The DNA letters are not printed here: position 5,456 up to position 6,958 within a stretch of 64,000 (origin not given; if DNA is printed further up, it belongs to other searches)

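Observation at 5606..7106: Orphan radical-SAM/SPASM enzyme with N-terminal extension, translationally overlapped by a small membrane-protein gene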

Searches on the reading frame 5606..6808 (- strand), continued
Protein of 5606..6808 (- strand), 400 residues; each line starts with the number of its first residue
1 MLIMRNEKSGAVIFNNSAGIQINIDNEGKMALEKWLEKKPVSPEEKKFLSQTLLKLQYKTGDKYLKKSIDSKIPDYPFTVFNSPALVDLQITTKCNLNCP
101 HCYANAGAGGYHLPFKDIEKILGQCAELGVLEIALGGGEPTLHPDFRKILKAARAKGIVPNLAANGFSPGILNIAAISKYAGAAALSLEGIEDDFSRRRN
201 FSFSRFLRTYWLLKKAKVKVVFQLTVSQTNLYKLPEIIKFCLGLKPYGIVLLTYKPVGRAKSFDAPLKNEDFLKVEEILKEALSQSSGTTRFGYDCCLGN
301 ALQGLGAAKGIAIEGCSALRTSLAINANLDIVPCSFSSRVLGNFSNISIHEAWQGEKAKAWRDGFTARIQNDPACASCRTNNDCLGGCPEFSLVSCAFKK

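Call 8: find_related_loci(query=A1, collection=genome_contigs, flank=6000)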
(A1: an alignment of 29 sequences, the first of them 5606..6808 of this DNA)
Query A1 (400 aa) in genome_contigs; peptide patterns used: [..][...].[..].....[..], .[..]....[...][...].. (x = any residue, [..] = any of these).
375 stretches matched a pattern; 275 encode a relative of the query (tblastn E <= 1e-3); the best 80 are kept; 79 distinct loci.
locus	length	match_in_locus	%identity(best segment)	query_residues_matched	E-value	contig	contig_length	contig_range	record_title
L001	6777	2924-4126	49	1-399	7e-124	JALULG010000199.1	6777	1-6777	MAG: bacterium isolate S144_metabat2_scaf2bin.204 S144_NODE_8064_length_6777_cov_1.776992, whole genome shotgun sequence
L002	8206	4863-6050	46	1-396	7e-111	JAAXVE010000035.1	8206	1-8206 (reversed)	MAG: Candidatus Falkowbacteria bacterium isolate W4_Combined_metabat2_115 W4_Combined_metabat2_115_NODE_3572, whole geno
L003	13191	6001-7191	44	1-396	4e-103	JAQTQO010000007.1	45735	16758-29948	MAG: Patescibacteria group bacterium isolate STB_141 NODE_1644_length_45735_cov_3.946172_Sandtown_B, whole genome shotgu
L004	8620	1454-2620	41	1-396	4e-90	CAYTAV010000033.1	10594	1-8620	MAG TPA_asm: uncultured Gammaproteobacteria bacterium isolate binchicken_co22_29 genome assembly, contig: NODE_6417_leng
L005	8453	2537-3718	39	1-396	2e-89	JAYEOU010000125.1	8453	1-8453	MAG: Patescibacteria group bacterium isolate MAG021 MAG021_125, whole genome shotgun sequence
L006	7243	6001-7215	37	2-396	3e-89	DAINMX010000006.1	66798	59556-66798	MAG TPA_asm: Myxococcota bacterium isolate CTOTU11650 NODE_197_length_66798_cov_8.158114, whole genome shotgun sequence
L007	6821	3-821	53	128-400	7e-89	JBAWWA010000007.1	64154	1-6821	MAG: bacterium isolate ELA025 MAG025_7, whole genome shotgun sequence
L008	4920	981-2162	38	1-396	1e-87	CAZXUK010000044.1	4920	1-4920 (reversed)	MAG TPA_asm: uncultured Gammaproteobacteria bacterium isolate binchicken_co13_442 genome assembly, contig: NODE_29912_le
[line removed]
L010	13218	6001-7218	36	2-396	4e-87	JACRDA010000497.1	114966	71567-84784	MAG: Myxococcales bacterium isolate NC_groundwater_1660_Pr3_B-0.1um_73_17 SR-2_scaffold_141_4083459, whole genome shotgu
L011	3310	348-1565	37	2-396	8e-88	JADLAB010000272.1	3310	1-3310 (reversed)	MAG: Polyangiaceae bacterium isolate SJ101 c_000000431096, whole genome shotgun sequence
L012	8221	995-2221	36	2-399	3e-86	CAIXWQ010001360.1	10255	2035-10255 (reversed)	MAG: uncultured delta proteobacterium isolate MJ-time_bin-4440 genome assembly, contig: bin-4440:1360/1422, whole genome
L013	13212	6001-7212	36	2-397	3e-84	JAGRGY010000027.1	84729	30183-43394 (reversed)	MAG: Gammaproteobacteria bacterium isolate HKST-UBA186 2011-04-20_1_(paired)_contig_12104, whole genome shotgun sequence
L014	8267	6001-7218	36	2-399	4e-84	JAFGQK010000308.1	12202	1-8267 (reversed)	MAG: Spirochaetales bacterium isolate Zod_Metabat.749 k87_10797468, whole genome shotgun sequence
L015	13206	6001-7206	36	3-396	2e-84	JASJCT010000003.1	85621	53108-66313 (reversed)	MAG: Myxococcota bacterium isolate MO_167.B37 MO_167.c_45, whole genome shotgun sequence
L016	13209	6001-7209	37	2-397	6e-84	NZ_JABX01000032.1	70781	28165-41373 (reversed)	Thiohalocapsa sp. ML1 contig00032, whole genome shotgun sequence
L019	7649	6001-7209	36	2-396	3e-82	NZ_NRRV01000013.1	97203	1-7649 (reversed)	Thiohalocapsa halophila strain DSM 6210 scaffold0013, whole genome shotgun sequence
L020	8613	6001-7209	38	2-396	4e-82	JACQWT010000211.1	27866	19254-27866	MAG: Deltaproteobacteria bacterium isolate NC_groundwater_1496_Pr4_B-0.1um_72_3 SR1-18-B1_scaffold_182999, whole genome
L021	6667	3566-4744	37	1-396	6e-82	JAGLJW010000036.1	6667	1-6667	MAG: Candidatus Parcubacteria bacterium isolate RS_3_8 ROV157_3.bin.8.fa_36, whole genome shotgun sequence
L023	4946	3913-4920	41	1-339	3e-81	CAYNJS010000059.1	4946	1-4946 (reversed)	MAG TPA_asm: uncultured Gammaproteobacteria bacterium isolate SRP167671_co2_162 genome assembly, contig: NODE_19258_leng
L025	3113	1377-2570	38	1-400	5e-81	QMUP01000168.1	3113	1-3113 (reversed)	MAG: Candidatus Wolframiiraptor sp. isolate B99-G9 B99_Guay9_scaffold_76598, whole genome shotgun sequence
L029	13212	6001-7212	36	2-396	3e-77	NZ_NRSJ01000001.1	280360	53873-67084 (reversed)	Halochromatium glycolicum strain DSM 11080 scaffold0001, whole genome shotgun sequence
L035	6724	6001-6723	41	1-234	5e-55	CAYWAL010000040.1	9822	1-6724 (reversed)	MAG TPA_asm: uncultured Candidatus Saccharibacteria bacterium isolate SRP216583_co2_140 genome assembly, contig: NODE_57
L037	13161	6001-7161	35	2-396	4e-45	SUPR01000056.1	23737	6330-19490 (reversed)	MAG: Candidatus Helarchaeota ASGARD archaeon Hel_GB_B NODE_57_length_23737_cov_4.98145, whole genome shotgun sequence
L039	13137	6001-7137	30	2-388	4e-38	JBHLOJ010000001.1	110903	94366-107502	MAG: Promethearchaeota archaeon isolate DZ3M.322 DZ3M.322@325, whole genome shotgun sequence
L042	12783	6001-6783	34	84-357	9e-37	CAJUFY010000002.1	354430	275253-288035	MAG TPA_asm: uncultured Christensenella sp. isolate MGBC141815 genome assembly, contig: MGBC141815.2, whole genome shotg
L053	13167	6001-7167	33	2-399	9e-44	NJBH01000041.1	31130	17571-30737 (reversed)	MAG: Promethearchaeota archaeon Loki_b32 994, whole genome shotgun sequence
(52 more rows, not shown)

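Call 13: search_protein_families(library=pfam, proteins=[L042:5491-5898:+, L053:7212-7586:+, L037:8053-8514:+, L039:7218-8639:+, L025:259-1380:+, L014:2020-3063:+, L019:3018-4577:+, L020:4583-5584:+, L013:417-1547:+, L029:5571-5921:+], max_evalue=0.01)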
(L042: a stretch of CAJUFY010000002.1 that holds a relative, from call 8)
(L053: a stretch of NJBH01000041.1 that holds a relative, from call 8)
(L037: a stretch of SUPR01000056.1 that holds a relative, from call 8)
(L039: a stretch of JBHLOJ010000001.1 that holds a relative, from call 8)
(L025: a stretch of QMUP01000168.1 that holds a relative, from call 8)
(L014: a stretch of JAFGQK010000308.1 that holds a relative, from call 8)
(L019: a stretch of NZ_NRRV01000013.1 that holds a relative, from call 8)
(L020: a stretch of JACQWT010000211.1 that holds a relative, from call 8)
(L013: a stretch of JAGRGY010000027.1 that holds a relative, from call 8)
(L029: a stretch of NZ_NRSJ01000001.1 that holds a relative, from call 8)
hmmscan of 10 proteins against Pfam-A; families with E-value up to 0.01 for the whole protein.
L042:5491-5898:+ (135 aa): 0 families

L053:7212-7586:+ (124 aa): 0 families

L037:8053-8514:+ (153 aa): 0 families

L039:7218-8639:+ (473 aa): 8 families
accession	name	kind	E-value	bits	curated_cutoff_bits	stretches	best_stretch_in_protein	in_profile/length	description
PF23598.1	LRR_14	-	1.8e-25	89.9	40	3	362-465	41-135/353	Leucine-rich repeat region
PF13855.12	LRR_8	-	8.4e-24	83.5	27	3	361-403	18-61/61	Leucine rich repeat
PF12799.13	LRR_4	-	8.9e-13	48.5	27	2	368-406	1-39/44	Leucine Rich repeats (2 copies)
PF00560.39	LRR_1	-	1.9e-11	42.2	20.6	0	392-413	1-23/23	Leucine Rich Repeat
PF25019.1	LRR_R13L1-DRL21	-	1.2e-07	32.1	27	0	378-445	56-125/127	R13L1/DRL21 LRRs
PF25013.1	LRR_Zer-1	-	1.6e-05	25.5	27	0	310-382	30-100/137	Zer-1-like, Leucine-rich repeats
PF23211.1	LRR_LRWD1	-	0.0017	18.6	28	0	361-429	35-101/190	Leucine-rich repeat and WD repeat-containing protein 1, LRR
PF23286.1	LRR_13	-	0.0081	16.3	30.1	0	367-445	2-82/210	Disease resistance protein RPS4B-like, leucine-rich repeats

L025:259-1380:+ (373 aa): 0 families

L014:2020-3063:+ (347 aa): 4 families
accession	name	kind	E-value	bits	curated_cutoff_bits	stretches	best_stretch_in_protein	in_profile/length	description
PF13343.11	SBP_bac_6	-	1.8e-17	64.1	24.6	1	74-295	4-221/245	Bacterial extracellular solute-binding protein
PF01547.30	SBP_bac_1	-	3.5e-11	44.1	26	1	40-281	11-306/307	Bacterial extracellular solute-binding protein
PF13416.11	SBP_bac_8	-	1e-10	42.4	27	1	43-301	3-269/279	Bacterial extracellular solute-binding protein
PF13531.11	SBP_bac_11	-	1.5e-07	31.8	25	1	39-282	13-219/227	Bacterial extracellular solute-binding protein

L019:3018-4577:+ (519 aa): 1 family
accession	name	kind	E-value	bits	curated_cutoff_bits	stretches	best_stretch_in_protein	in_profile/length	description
PF00528.27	BPD_transp_1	-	9.9e-10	38.9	26.4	2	79-243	6-171/184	Binding-protein-dependent transport system inner membrane component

L020:4583-5584:+ (333 aa): 6 families
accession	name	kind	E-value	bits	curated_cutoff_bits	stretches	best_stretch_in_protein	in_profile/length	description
PF00005.33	ABC_tran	-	6e-29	101.8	25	1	18-161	2-136/137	ABC transporter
PF13304.12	AAA_21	-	4.4e-07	30.7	27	1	112-193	215-299/304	AAA domain, putative AbiEii toxin, Type IV TA system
PF08402.16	TOBE_2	-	1.3e-06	28.8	21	1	261-329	1-75/76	TOBE domain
PF13191.12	AAA_16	-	0.0013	19.7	32.6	1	27-84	24-73/167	AAA ATPase domain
PF13558.12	SbcC_Walker_B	-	0.002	18.8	27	0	130-176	29-88/90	SbcC/RAD50-like, Walker B motif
PF02463.25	SMC_N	-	0.0044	16.9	40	0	28-45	25-42/220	RecF/RecN/SMC N terminal domain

L013:417-1547:+ (376 aa): 2 families
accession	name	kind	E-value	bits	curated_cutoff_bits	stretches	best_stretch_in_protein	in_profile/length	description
PF13243.12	SQHop_cyclase_C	-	8.5e-07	28.7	26.1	0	99-180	149-229/319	Squalene-hopene cyclase C-terminal domain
PF13249.12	SQHop_cyclase_N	-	0.00024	20.8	26.2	0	226-282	54-104/291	Squalene-hopene cyclase N-terminal domain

L029:5571-5921:+ (116 aa): 1 family
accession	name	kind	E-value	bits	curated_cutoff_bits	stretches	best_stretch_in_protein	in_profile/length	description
PF20485.3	DUF6724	-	0.0055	16.9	27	1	83-116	19-52/64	Family of unknown function (DUF6724)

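Call 14: search_protein_families(library=ncbifam, proteins=[L042:5491-5898:+, L053:7212-7586:+, L037:8053-8514:+, L039:7218-8639:+, L025:259-1380:+, L014:2020-3063:+, L019:3018-4577:+, L020:4583-5584:+, L013:417-1547:+, L029:5571-5921:+], max_evalue=0.01)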
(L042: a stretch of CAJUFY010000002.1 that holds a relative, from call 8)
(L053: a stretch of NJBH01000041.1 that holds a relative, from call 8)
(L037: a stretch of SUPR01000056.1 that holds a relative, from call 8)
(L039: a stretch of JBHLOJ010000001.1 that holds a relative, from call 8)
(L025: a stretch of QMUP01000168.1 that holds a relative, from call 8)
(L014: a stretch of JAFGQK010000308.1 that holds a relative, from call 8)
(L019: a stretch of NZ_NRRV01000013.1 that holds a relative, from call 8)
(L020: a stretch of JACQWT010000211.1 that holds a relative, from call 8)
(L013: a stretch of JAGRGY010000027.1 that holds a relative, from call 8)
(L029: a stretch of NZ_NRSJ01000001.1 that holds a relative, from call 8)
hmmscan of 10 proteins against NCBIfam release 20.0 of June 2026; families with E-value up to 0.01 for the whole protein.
L042:5491-5898:+ (135 aa): 0 families

L053:7212-7586:+ (124 aa): 0 families

L037:8053-8514:+ (153 aa): 0 families

L039:7218-8639:+ (473 aa): 6 families
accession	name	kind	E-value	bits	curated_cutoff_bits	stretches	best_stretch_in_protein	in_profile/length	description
NF041400.1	XopAE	equivalog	1.9e-24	86.4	600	2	299-446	55-194/478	type III secretion system effector XopAE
NF041381.1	XopAC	subfamily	4.5e-22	78.4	450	2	360-445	105-191/451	XopAC/AvrAC family type III secretion system effector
NF041351.1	XopL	equivalog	7.4e-21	74.4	500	2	373-445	56-128/497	type III secretion system leucine-rich repeat domain-containing effector XopL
NF047464.1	FibnectbindLIC11051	equivalog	1.8e-16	59.8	1000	2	362-451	575-664/685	LIC_11051 family fibronectin-binding protein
NF011897.0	PRK15370.1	equivalog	3.8e-06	25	1113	1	343-433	220-302/755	SPI-1 type III secretion system effector E3 ubiquitin transferase SlrP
NF033190.2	inl_like_NEAT_1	exception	0.0065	14.8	1275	0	346-426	397-472/754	NEAT domain-containing leucine-rich repeat protein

L025:259-1380:+ (373 aa): 0 families

L014:2020-3063:+ (347 aa): 4 families
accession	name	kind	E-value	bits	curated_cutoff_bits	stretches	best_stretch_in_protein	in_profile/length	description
NF011620.1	PRK15046.1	equivalog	1.3e-13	50.5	310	1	42-304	42-301/334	2-aminoethylphosphonate ABC transporter substrate-binding protein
TIGR01254.1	sfuA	subfamily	1.1e-08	34.7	93.4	2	66-157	51-139/306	thiamine ABC transporter substrate-binding protein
TIGR03261.1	phnS2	equivalog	3.8e-07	29.5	392.75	1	53-284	50-279/334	putative 2-aminoethylphosphonate ABC transporter substrate-binding protein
TIGR01276.1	thiB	equivalog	0.0049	16.1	317.15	0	250-295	237-282/324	thiamine ABC transporter substrate binding subunit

L019:3018-4577:+ (519 aa): 16 families
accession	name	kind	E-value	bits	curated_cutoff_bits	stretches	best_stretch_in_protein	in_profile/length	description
NF011624.0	PRK15050.1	equivalog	2.8e-16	59.5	247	2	54-250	73-287/297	2-aminoethylphosphonate ABC transporter permease subunit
NF007047.0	PRK09500.1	equivalog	9.9e-14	51.5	326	2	310-505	54-239/257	spermidine/putrescine ABC transporter permease PotC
TIGR01581.1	Mo_ABC_porter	hypoth_equivalog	7.4e-13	48.5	210.3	2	59-237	26-216/225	ABC transporter permease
TIGR02141.1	modB_ABC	equivalog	4e-12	46.2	182.6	1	60-244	4-201/208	molybdate ABC transporter permease subunit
NF040839.1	tungstate_WtpB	equivalog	2.8e-10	40.3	340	2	47-242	37-241/251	tungstate ABC transporter permease WtpB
TIGR03226.1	PhnU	equivalog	4.5e-10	39.5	283.45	1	58-250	95-305/311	2-aminoethylphosphonate ABC transporter permease subunit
NF006939.0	PRK09421.1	equivalog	3.4e-07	29.9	262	1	57-240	13-212/230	molybdate ABC transporter permease subunit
NF007044.0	PRK09497.1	equivalog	1.4e-06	28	348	1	131-208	154-231/285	spermidine/putrescine ABC transporter permease PotB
TIGR03255.1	PhnV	equivalog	2.5e-06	27.4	358.7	1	312-515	60-264/270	2-aminoethylphosphonate ABC transport system, membrane component PhnV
TIGR00969.1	3a0106s02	subfamily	1.6e-05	24.5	240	1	14-205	21-221/272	sulfate ABC transporter permease subunit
TIGR02139.1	permease_CysT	equivalog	0.00055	19.6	246.1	1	20-241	16-251/265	sulfate ABC transporter permease subunit CysT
NF007963.0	PRK10683.1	equivalog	0.0008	18.9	489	1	135-239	192-299/317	putrescine ABC transporter permease PotH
TIGR00974.1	3a0107s02c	equivalog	0.0018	17.5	193.45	1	49-191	50-193/272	phosphate ABC transporter permease PstA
TIGR02138.1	phosphate_pstC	equivalog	0.0018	17.4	196.45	1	101-190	125-215/296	phosphate ABC transporter permease subunit PstC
NF007028.0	PRK09494.1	equivalog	0.0057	16.5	303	1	48-241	17-205/219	glutamine ABC transporter permease GlnP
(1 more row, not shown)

L020:4583-5584:+ (333 aa): 190 families (the best 25 are shown)
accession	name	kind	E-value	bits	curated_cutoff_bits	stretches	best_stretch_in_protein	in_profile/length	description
TIGR03265.1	PhnT2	equivalog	3.2e-62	210.8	457.7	1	2-246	5-247/353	putative 2-aminoethylphosphonate ABC transporter ATP-binding protein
NF040840.2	tungstate_WtpC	equivalog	3.1e-53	181.3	440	1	1-244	1-242/347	tungstate ABC transporter ATP-binding protein WtpC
NF040933.2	ABC_arch_GlcV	equivalog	3.5e-53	180.7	450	1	17-241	22-249/357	glucose ABC transporter ATP-binding protein GlcV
NF008513.0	PRK11432.1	equivalog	3.7e-53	180.7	496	1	2-241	7-244/351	ferric ABC transporter ATP-binding protein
TIGR03258.1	PhnT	equivalog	9.2e-53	179.5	499.15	1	2-243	9-249/359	2-aminoethylphosphonate ABC transport system ATP-binding subunit PhnT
TIGR01187.1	potA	subfamily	1.7e-52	178.5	355.6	1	32-241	1-208/325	polyamine ABC transporter ATP-binding protein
NF006987.0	PRK09452.1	equivalog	5.3e-52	176.7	482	1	2-241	18-255/378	spermidine/putrescine ABC transporter ATP-binding protein PotA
TIGR02142.1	modC_ABC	equivalog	1.4e-51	175.8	285.05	1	19-244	15-246/353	molybdenum ABC transporter ATP-binding protein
NF008653.0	PRK11650.1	subfamily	3.2e-51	174.5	432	1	2-239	4-242/357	sn-glycerol-3-phosphate ABC transporter ATP-binding protein UgpC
TIGR00968.1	3a0106s01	subfamily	4e-51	173.8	342.75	1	4-240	3-237/237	sulfate ABC transporter ATP-binding protein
NF043075.1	MMSYN1_0197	equivalog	1.6e-47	162.2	550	1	2-240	3-239/341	spermidine/putrescine ABC transporter ATP-binding protein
NF008621.0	PRK11607.1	equivalog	1.2e-46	159.2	613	1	4-240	22-256/377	putrescine ABC transporter ATP-binding subunit PotG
NF008105.0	PRK10851.1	equivalog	6e-46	156.8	502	1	4-240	5-243/362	sulfate/thiosulfate ABC transporter ATP-binding protein CysA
TIGR03415.1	ABC_choXWV_ATP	equivalog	1.1e-43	149.6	483.75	1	6-249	29-280/382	choline ABC transporter ATP-binding protein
NF008233.0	PRK11000.1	equivalog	1.1e-42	146.2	568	1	3-236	5-236/369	maltose/maltodextrin ABC transporter ATP-binding protein MalK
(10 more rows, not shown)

L013:417-1547:+ (376 aa): 2 families
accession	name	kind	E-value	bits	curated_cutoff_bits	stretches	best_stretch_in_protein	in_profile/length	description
TIGR01787.1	squalene_cyclas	subfamily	2.8e-07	29.5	322.7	1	61-134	457-531/622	squalene/oxidosqualene cyclases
TIGR01507.1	hopene_cyclase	equivalog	4.3e-05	22.1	431.1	0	63-133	472-544/640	squalene--hopene cyclase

L029:5571-5921:+ (116 aa): 0 families

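Call 23: search_solved_structures(query=window:5609-6808:-, max_evalue=0.001)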
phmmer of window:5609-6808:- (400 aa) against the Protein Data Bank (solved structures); distinct sequences matched with E-value up to 0.001: 7.
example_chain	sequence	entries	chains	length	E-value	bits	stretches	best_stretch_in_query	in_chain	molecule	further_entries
6efn_A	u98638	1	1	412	3.2e-12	49.3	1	84-261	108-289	Sporulation killing factor maturation protein SkfB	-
7tol_A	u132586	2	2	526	8.7e-12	47.9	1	85-189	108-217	glycerol dibiphytanyl glycerol tetraether - macrocyclic archaeol synthase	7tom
5v1q_A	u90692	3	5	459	8.5e-11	44.6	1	88-388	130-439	Radical SAM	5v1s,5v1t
6c8v_A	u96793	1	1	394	6.7e-08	35.1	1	82-192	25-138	Coenzyme PQQ synthesis protein E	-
5wgg_A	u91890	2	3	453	7.4e-05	25.1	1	88-390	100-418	Radical SAM domain protein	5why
7vob_C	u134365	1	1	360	0.00024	23.4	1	90-168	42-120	Cytosylglucuronate decarboxylase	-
7voc_C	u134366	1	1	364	0.00025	23.3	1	90-168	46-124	Cytosylglucuronate decarboxylase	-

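Call 30: predict_structure(alignment_id=A1)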
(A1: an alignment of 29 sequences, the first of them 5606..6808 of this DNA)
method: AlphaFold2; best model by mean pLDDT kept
length: 400 residues; sequences in the alignment: 29
mean_pLDDT: 90.8   pTM: 0.91
mean pLDDT of the five models: 90.8, 90.7, 90.7, 90.3, 88.7
residues with pLDDT >= 90: 292; 70-90: 89; 50-70: 10; < 50: 9
segments of 3 or more residues with pLDDT < 50: 307-315
pLDDT, mean of each block of 10 residues (from residue 1): 93 92 94 95 97 93 91 91 96 93 91 98 97 96 98 97 91 97 94 93 96 97 93 95 94 91 91 89 81 82 59 62 96 93 97 97 90 86 81 77
secondary structure, 60 per line:
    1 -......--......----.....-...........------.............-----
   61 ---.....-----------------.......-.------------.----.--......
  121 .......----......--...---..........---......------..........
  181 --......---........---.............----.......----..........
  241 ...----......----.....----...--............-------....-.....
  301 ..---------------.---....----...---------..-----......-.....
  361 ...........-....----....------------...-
elements in order: E2-7 E10-15 E20-24 H26-36 H43-55 E64-68 E86-92 H115-127 E132-137 H146-155 E159-164 H171-180 E183-188 H192-199 H203-215 E220-226 H231-243 E248-253 H258-262 H272-283 E291-294 H296-302 E322-325 E330-332 H349-354 H356-371 H373-376 H381-384
